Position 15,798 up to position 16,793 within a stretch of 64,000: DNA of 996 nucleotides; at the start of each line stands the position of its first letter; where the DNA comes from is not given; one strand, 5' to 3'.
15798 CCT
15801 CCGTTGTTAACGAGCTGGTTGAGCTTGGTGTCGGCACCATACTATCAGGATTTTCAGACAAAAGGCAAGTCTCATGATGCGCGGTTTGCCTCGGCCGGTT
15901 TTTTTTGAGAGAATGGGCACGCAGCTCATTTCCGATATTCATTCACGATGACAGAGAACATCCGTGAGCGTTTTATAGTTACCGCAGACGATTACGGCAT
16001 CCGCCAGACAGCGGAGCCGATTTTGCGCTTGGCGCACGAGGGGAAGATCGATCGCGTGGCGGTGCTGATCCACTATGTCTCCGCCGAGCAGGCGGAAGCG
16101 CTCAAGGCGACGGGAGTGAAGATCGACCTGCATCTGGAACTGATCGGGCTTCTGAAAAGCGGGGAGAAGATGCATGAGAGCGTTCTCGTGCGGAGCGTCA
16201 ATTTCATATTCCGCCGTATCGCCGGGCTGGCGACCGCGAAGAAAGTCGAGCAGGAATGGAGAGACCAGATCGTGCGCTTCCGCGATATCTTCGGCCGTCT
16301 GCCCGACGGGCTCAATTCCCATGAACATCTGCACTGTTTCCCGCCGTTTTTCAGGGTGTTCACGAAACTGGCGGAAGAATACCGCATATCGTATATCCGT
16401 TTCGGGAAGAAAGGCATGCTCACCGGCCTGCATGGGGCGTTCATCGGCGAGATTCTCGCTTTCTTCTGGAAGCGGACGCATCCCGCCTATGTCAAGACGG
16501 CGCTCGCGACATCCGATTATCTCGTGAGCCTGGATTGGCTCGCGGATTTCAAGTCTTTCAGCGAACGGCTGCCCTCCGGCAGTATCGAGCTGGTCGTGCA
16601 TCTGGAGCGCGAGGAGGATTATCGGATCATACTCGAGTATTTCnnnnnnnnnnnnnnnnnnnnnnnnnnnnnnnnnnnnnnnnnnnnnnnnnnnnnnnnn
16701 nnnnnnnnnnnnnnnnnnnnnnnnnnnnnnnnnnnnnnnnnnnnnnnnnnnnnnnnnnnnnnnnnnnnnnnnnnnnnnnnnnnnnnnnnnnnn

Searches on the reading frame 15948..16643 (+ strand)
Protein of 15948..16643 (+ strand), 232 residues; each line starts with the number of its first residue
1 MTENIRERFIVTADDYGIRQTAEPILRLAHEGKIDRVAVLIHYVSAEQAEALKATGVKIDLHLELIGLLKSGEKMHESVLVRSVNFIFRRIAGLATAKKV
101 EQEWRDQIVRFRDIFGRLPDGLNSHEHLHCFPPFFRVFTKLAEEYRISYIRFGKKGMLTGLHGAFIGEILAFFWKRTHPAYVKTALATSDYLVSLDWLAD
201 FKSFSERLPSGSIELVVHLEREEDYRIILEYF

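Call 7: search_protein_families(library=pfam, proteins=[window:15948-16643:+])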
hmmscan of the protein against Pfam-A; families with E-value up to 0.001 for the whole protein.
window:15948-16643:+ (232 aa): 1 family
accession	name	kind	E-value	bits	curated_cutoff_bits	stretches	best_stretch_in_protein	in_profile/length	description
PF04794.17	YdjC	-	1.2e-22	81.4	29.7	1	9-218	2-226/266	YdjC-like protein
